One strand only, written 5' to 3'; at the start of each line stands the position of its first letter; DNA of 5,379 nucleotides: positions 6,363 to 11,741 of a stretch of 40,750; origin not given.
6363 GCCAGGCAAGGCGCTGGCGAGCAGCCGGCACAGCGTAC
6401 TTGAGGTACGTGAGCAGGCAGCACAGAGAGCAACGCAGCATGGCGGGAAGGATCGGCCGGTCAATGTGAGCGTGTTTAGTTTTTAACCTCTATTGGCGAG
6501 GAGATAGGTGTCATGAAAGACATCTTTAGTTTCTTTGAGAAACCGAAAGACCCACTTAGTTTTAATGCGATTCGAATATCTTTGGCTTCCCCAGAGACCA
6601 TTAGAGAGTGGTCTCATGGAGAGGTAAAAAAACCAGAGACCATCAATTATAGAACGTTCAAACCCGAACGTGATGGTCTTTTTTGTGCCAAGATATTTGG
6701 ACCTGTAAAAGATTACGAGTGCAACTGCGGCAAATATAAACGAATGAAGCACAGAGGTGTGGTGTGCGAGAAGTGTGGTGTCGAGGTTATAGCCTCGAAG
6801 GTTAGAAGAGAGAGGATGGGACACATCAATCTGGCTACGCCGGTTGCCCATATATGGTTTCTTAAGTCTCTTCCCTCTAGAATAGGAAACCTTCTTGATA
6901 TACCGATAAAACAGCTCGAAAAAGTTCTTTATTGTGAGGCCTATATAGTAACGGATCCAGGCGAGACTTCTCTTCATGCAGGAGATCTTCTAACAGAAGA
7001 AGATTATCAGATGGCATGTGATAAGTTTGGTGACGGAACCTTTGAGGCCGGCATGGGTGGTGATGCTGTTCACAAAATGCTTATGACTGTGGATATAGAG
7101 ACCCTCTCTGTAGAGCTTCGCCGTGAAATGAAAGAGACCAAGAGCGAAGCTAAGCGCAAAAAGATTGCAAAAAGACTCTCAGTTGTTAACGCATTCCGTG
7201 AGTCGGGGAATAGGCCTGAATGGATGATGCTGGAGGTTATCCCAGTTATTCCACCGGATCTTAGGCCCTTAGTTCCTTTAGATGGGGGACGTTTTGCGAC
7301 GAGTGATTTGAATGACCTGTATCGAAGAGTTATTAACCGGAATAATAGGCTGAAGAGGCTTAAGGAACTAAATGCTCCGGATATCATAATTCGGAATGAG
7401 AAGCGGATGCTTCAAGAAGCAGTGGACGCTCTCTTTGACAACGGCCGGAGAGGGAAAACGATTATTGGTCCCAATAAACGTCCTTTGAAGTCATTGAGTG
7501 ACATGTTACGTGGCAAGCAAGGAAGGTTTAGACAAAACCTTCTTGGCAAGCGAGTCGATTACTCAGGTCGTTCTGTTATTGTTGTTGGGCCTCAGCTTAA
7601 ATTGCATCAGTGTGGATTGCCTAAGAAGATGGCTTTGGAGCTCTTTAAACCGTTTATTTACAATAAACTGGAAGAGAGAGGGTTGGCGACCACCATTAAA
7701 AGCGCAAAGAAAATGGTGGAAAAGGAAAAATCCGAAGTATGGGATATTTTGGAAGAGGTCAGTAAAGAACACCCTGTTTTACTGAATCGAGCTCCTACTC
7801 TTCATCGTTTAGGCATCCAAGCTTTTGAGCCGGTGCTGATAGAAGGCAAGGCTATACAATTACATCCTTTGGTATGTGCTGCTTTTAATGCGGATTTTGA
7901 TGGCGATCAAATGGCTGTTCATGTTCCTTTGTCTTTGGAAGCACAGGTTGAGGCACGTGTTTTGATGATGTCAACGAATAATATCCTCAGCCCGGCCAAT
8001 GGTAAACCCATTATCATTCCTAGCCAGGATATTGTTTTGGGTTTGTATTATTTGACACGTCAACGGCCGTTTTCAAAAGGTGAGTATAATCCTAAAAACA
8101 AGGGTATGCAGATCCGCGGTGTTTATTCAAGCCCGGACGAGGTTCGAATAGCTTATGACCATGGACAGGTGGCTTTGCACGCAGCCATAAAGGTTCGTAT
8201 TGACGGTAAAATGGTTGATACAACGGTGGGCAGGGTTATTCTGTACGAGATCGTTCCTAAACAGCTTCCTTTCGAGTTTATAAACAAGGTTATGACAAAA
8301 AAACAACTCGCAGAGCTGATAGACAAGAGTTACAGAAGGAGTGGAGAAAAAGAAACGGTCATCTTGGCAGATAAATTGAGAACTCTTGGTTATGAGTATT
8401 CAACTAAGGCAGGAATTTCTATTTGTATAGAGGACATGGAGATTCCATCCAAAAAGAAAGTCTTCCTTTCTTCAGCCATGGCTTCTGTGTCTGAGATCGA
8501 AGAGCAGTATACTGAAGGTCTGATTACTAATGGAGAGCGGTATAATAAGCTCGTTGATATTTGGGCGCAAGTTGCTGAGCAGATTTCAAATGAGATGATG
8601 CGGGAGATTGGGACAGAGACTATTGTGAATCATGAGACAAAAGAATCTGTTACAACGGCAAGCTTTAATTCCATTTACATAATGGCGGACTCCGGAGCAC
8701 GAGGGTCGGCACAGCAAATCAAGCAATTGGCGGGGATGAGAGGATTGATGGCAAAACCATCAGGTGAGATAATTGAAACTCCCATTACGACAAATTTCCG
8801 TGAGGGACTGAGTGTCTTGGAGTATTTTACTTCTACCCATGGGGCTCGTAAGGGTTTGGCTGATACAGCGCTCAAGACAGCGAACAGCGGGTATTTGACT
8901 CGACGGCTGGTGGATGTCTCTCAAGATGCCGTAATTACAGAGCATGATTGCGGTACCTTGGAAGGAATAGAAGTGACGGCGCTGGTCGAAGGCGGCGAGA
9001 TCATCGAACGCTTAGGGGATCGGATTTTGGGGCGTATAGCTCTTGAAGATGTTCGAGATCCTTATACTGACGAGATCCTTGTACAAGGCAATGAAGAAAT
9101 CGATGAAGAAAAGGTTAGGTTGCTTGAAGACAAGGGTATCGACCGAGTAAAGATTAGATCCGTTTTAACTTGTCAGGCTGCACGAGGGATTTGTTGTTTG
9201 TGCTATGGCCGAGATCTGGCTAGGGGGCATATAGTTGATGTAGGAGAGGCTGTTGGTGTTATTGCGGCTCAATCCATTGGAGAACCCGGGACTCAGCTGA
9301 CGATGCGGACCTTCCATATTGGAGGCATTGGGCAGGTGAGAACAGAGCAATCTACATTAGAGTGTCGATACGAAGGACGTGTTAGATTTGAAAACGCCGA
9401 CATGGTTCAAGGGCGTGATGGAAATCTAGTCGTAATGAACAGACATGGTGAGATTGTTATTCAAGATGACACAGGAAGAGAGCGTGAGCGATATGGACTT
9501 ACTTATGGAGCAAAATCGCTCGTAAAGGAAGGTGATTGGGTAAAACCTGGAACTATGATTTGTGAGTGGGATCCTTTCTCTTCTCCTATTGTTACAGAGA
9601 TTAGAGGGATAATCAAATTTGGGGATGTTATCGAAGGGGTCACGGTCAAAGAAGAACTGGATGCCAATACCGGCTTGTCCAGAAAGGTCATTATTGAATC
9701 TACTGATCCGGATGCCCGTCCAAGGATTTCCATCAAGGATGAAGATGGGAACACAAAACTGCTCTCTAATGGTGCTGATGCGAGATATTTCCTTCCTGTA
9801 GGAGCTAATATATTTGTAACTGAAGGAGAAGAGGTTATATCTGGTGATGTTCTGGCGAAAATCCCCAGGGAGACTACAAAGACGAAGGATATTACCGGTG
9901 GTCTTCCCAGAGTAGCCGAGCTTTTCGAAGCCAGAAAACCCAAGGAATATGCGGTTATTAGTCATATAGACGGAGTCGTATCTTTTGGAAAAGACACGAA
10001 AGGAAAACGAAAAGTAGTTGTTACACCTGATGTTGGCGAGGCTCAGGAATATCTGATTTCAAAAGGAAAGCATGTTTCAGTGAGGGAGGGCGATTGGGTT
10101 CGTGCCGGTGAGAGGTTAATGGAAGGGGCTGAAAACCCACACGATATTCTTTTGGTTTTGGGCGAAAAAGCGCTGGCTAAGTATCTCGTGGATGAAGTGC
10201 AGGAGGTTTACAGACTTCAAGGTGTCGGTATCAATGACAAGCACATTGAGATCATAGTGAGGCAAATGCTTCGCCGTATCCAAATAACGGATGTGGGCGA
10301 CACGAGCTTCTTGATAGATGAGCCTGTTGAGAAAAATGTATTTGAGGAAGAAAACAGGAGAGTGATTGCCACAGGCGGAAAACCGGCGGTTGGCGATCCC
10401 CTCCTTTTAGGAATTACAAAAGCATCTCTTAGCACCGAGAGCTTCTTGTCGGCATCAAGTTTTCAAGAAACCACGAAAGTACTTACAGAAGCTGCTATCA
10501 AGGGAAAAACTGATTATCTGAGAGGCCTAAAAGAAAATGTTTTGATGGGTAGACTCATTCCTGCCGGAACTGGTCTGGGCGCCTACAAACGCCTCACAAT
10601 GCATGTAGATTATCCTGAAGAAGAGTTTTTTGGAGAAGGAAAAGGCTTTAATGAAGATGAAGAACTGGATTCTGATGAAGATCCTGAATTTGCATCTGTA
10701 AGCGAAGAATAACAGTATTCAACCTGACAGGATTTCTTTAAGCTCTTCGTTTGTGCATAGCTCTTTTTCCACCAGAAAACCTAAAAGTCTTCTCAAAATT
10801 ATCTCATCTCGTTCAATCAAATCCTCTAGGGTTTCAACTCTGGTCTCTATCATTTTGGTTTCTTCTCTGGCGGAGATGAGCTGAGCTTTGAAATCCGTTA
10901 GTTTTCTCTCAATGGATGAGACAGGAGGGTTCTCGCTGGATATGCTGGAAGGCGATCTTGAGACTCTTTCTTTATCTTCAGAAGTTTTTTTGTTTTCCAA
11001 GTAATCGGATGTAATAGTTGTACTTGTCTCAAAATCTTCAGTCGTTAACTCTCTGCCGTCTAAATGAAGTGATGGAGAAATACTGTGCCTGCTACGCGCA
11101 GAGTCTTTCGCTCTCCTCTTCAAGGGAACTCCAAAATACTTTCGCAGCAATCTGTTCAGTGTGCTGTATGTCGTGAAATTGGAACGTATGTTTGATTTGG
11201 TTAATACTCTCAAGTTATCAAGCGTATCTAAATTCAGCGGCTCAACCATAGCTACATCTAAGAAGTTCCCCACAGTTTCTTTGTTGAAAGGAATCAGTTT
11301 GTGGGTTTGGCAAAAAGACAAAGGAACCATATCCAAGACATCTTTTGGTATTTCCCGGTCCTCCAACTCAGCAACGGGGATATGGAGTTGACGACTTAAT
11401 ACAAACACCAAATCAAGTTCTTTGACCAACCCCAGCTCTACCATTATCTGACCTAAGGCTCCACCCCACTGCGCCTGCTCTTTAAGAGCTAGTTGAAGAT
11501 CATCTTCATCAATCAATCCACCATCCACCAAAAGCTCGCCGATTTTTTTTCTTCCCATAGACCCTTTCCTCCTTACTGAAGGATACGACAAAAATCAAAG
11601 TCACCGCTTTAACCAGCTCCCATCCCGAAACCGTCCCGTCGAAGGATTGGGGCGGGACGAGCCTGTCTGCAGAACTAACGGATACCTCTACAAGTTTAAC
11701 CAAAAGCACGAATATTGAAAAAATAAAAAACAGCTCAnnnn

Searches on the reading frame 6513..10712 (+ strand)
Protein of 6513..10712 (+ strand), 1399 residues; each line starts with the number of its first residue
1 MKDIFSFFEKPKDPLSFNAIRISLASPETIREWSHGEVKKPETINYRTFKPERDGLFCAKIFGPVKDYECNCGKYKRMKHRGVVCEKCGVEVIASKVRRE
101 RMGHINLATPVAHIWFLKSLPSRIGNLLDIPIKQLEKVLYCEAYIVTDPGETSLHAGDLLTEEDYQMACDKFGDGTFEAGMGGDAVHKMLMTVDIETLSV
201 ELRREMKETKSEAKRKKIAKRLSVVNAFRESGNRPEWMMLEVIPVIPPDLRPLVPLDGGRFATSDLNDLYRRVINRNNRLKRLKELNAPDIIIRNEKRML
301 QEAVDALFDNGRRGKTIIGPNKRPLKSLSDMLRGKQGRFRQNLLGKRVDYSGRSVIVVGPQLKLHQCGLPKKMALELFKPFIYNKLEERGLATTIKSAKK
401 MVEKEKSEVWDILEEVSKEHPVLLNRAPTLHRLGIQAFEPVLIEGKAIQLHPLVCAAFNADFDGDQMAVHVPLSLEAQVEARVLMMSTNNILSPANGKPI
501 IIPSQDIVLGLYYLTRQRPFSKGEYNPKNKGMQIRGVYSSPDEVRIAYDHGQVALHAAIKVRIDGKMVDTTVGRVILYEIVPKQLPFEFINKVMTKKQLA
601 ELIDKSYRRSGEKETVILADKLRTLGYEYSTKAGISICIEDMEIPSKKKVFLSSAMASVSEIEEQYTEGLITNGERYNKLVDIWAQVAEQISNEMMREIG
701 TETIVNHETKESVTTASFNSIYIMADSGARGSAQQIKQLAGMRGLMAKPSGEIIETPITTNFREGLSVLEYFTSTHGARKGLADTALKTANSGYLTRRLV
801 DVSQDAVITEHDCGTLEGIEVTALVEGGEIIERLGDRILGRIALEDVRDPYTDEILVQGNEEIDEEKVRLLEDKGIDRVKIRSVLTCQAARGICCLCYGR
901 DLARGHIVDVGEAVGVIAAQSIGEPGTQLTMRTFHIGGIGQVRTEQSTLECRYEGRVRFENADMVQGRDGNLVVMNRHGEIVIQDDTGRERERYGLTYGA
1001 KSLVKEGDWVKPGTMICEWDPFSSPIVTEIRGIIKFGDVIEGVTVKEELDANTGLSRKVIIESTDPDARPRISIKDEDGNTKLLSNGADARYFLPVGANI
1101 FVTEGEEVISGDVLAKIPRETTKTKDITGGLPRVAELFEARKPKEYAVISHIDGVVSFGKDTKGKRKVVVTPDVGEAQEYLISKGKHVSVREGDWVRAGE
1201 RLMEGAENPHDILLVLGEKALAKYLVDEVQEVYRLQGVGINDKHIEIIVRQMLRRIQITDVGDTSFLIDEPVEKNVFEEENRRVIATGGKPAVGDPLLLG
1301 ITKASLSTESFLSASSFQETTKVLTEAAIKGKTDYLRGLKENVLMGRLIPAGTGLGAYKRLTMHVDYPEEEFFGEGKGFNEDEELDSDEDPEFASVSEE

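Call 24: find_encoding_contigs(protein=window:6513-10712:+, flank=10000, max_places=4)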
Protein window:6513-10712:+ (1399 aa): no gene with exactly this product is on record in the collection.

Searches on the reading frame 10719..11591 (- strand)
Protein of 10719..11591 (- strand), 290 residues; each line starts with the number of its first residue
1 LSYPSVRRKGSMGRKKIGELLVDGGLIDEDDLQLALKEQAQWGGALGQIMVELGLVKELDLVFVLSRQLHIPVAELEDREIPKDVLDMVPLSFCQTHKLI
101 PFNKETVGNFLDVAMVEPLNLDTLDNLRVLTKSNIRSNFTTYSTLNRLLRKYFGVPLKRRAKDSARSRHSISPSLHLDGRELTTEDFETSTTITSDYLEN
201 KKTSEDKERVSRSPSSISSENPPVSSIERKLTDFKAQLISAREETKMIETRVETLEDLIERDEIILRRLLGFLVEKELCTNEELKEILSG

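Call 37: search_protein_families(library=pfam, proteins=[window:10719-11591:-], max_evalue=0.001)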
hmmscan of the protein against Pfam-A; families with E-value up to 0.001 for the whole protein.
window:10719-11591:- (290 aa): 1 family
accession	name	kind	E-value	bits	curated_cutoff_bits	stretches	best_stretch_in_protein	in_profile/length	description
PF05157.20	MshEN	-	4.2e-14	52.7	23.1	1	70-155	2-86/90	MshEN domain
